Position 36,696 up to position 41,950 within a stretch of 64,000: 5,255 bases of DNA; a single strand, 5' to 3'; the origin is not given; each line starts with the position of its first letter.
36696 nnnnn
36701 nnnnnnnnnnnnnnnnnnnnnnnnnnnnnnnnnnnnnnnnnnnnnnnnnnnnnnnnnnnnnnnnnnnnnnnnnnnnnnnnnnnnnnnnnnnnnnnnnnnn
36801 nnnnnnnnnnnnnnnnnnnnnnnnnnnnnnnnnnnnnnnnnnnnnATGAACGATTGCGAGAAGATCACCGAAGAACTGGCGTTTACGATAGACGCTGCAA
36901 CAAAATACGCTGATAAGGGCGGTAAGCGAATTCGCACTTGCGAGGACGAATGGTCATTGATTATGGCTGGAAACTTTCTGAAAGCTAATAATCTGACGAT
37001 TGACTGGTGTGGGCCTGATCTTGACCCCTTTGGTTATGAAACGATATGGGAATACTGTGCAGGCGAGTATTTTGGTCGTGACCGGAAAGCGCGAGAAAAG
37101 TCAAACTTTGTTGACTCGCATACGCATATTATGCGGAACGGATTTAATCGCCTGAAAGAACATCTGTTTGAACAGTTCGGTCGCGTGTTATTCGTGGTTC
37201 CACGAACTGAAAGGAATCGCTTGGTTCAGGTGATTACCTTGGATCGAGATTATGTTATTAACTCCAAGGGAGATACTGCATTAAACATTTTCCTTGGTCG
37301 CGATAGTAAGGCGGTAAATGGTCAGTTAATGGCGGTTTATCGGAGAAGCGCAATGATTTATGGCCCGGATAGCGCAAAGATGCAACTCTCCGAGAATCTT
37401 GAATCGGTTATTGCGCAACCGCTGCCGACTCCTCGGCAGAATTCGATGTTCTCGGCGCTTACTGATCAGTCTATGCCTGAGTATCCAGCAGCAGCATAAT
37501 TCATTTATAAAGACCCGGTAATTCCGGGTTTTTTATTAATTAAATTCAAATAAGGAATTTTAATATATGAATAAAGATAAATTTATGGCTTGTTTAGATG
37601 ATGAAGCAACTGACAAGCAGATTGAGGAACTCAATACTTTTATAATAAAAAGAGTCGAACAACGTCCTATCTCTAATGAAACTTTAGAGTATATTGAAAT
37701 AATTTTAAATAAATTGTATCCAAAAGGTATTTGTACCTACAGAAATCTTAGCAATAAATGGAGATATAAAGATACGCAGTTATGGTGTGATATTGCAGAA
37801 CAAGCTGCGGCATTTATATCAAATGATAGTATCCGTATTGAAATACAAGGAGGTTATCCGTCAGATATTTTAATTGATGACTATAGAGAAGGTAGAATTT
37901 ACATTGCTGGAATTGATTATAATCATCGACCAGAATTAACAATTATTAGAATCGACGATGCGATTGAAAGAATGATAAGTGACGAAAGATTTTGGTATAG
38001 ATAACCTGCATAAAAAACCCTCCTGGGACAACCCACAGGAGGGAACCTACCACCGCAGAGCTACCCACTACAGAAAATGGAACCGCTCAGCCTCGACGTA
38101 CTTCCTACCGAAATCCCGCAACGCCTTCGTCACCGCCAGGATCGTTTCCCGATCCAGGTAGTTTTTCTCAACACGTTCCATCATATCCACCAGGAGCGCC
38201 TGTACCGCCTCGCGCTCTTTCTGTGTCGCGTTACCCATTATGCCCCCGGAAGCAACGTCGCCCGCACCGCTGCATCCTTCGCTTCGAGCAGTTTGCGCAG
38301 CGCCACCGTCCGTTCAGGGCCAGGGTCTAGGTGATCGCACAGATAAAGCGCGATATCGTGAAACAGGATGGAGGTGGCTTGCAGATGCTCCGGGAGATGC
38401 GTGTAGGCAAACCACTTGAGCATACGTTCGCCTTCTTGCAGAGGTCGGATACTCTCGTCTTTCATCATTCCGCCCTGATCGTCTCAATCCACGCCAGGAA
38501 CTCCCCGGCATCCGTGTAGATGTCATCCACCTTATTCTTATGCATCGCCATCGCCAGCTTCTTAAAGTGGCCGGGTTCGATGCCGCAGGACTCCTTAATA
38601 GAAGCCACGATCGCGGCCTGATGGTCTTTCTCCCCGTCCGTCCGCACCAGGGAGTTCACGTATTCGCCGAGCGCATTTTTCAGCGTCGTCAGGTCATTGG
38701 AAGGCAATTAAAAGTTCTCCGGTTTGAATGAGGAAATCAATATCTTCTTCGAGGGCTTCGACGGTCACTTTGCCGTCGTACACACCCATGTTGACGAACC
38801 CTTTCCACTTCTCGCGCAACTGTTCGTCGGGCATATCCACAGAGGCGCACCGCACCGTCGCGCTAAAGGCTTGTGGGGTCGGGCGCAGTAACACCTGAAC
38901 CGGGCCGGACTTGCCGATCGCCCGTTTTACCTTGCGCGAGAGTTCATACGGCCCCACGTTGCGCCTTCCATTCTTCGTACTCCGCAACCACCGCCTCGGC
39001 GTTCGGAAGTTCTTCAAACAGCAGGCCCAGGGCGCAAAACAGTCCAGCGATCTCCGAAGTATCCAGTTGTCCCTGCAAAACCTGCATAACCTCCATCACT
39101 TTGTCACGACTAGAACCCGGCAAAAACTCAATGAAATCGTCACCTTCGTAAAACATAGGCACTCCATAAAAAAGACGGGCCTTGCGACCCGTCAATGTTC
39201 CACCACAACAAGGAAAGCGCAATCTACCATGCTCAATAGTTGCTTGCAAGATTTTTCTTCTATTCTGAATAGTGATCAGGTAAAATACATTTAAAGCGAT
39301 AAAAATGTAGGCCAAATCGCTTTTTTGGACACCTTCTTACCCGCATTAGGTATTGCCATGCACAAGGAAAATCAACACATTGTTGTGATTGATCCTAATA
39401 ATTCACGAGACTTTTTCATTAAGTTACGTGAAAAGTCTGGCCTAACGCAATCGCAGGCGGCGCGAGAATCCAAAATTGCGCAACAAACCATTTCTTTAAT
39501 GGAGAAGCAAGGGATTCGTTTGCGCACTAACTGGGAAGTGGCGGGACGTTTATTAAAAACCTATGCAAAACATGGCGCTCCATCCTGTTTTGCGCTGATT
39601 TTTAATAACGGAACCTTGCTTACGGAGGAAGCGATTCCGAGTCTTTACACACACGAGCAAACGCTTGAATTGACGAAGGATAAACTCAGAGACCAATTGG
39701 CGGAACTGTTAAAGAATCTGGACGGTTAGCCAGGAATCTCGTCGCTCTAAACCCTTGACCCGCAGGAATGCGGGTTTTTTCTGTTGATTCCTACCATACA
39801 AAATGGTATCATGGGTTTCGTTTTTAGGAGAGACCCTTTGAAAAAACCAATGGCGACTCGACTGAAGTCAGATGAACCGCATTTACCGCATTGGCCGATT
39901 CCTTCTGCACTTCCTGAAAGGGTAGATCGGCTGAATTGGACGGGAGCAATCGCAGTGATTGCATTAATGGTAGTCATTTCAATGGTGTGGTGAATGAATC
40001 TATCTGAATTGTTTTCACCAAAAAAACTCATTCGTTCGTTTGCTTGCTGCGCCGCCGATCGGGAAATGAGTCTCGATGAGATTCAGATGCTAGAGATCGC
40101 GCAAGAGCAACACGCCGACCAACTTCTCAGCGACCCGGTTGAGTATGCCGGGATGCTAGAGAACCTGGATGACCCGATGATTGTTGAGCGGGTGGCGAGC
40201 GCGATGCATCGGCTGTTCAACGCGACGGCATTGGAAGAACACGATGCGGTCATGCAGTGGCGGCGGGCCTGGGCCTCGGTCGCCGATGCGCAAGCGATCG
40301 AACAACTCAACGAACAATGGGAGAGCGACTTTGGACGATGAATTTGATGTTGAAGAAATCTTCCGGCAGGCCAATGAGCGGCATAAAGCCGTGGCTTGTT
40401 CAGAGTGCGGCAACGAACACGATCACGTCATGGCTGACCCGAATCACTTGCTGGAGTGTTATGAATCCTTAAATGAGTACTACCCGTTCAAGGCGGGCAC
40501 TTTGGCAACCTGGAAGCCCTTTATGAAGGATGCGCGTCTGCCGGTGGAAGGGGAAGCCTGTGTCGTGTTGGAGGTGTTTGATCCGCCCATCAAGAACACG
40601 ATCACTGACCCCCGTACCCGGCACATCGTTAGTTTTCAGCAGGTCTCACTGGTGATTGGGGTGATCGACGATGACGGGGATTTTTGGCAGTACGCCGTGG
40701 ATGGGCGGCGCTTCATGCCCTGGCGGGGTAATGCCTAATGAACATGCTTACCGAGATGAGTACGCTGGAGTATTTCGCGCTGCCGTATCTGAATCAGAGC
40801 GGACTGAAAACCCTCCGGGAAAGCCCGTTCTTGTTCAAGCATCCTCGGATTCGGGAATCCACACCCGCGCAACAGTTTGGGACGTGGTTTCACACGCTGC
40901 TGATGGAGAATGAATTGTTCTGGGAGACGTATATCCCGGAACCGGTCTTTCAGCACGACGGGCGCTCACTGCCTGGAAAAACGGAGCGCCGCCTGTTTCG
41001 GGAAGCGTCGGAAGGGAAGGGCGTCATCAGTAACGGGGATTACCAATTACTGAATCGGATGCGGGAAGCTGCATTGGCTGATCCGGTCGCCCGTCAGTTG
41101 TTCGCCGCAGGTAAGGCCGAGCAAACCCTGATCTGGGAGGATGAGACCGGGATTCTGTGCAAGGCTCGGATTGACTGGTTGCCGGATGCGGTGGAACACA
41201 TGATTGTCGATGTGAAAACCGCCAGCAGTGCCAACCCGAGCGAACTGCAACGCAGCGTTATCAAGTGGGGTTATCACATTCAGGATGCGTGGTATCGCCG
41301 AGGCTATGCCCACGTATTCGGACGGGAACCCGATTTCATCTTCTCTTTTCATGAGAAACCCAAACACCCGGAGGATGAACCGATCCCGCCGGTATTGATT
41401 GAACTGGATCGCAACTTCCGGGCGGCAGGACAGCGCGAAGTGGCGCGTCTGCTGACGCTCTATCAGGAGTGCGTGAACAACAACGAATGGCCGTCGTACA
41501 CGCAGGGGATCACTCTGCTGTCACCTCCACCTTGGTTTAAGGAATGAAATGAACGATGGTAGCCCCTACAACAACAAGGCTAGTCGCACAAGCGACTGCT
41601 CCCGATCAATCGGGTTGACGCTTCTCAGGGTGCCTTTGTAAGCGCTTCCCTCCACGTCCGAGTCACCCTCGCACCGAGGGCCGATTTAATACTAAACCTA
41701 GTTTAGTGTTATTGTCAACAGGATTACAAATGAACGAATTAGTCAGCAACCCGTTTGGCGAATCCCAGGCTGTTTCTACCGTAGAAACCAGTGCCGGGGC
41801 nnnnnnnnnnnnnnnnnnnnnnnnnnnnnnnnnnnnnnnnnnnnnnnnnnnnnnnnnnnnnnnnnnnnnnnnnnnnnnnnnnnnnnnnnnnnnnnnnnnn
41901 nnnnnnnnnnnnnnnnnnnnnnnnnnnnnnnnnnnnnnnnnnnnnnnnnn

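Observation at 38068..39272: Five-gene small-ORF operon behind a promoter-proximal terminator, divergent from an XRE regulator (candidate anti-defence cassette)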

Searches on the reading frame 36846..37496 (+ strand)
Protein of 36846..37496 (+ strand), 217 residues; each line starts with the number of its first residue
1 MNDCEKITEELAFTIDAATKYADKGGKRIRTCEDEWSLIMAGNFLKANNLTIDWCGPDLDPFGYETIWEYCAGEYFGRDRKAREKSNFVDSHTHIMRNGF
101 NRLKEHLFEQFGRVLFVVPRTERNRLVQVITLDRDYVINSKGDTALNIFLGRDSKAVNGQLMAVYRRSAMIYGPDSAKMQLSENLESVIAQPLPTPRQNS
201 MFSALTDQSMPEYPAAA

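Call 12: search_protein_families(library=pfam, proteins=[window:36846-37496:+], max_evalue=1)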
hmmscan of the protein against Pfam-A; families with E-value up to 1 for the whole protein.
window:36846-37496:+ (217 aa): 0 families

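Call 13: search_protein_families(library=phrogs, proteins=[window:36846-37496:+], max_evalue=1)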
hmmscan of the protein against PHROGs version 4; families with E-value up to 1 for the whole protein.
window:36846-37496:+ (217 aa): 1 family
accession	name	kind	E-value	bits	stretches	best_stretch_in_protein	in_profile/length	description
phrog_12924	-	unknown function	0.13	13.8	1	115-159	10-54/97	-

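Call 102: search_protein_families(library=ncbifam, proteins=[window:36846-37496:+], max_evalue=0.1)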
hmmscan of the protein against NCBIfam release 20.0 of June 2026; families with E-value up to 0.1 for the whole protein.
window:36846-37496:+ (217 aa): 0 families

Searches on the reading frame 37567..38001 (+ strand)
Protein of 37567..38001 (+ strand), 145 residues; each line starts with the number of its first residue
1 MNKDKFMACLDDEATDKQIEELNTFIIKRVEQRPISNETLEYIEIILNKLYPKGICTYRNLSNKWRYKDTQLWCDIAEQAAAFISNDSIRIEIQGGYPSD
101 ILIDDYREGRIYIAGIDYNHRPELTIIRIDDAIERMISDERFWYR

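Call 12: search_protein_families(library=pfam, proteins=[window:37567-38001:+], max_evalue=1)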
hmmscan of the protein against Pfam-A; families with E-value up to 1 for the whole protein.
window:37567-38001:+ (145 aa): 0 families

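Call 13: search_protein_families(library=phrogs, proteins=[window:37567-38001:+], max_evalue=1)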
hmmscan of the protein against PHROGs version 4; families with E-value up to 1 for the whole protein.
window:37567-38001:+ (145 aa): 0 families

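Call 102: search_protein_families(library=ncbifam, proteins=[window:37567-38001:+], max_evalue=0.1)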
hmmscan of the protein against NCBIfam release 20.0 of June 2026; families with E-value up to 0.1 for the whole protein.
window:37567-38001:+ (145 aa): 1 family
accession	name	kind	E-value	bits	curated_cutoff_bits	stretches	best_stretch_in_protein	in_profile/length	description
TIGR03978.1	rSAM_paired_1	equivalog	0.075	11.8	370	1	18-98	59-143/466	His-Xaa-Ser system radical SAM maturase HxsB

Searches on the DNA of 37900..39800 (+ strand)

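Call 4: search_dna_similar(query=window:37900-39800:+, collection=phages, mode=near, max_rows=25)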
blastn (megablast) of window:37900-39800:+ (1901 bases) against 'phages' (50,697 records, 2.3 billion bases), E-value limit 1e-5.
No match.

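Call 15: search_dna_similar(query=window:37900-39800:+, collection=plasmids, mode=near, max_rows=20)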
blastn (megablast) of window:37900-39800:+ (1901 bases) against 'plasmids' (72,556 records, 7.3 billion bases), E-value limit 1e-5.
No match.

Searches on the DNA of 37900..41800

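Call 80: search_rna_families(source=window, start=37900, end=41800, threshold=evalue, max_evalue=1)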
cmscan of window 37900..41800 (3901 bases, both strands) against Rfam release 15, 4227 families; matches with E-value up to 1: 0.
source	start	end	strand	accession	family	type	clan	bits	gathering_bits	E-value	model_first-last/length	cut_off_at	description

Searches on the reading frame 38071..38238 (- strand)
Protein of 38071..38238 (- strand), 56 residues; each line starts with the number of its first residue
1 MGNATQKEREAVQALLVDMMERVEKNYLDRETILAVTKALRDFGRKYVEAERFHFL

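Call 12: search_protein_families(library=pfam, proteins=[window:38071-38238:-], max_evalue=1)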
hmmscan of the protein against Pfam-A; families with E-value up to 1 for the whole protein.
window:38071-38238:- (56 aa): 1 family
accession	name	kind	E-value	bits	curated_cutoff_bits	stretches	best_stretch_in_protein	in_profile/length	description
PF15855.10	DUF4726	-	0.13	12.9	27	1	6-49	24-65/101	Domain of unknown function (DUF4726)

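Call 13: search_protein_families(library=phrogs, proteins=[window:38071-38238:-], max_evalue=1)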
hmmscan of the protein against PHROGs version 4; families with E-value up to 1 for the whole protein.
window:38071-38238:- (56 aa): 0 families

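Call 102: search_protein_families(library=ncbifam, proteins=[window:38071-38238:-], max_evalue=0.1)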
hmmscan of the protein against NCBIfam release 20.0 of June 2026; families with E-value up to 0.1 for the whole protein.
window:38071-38238:- (56 aa): 0 families
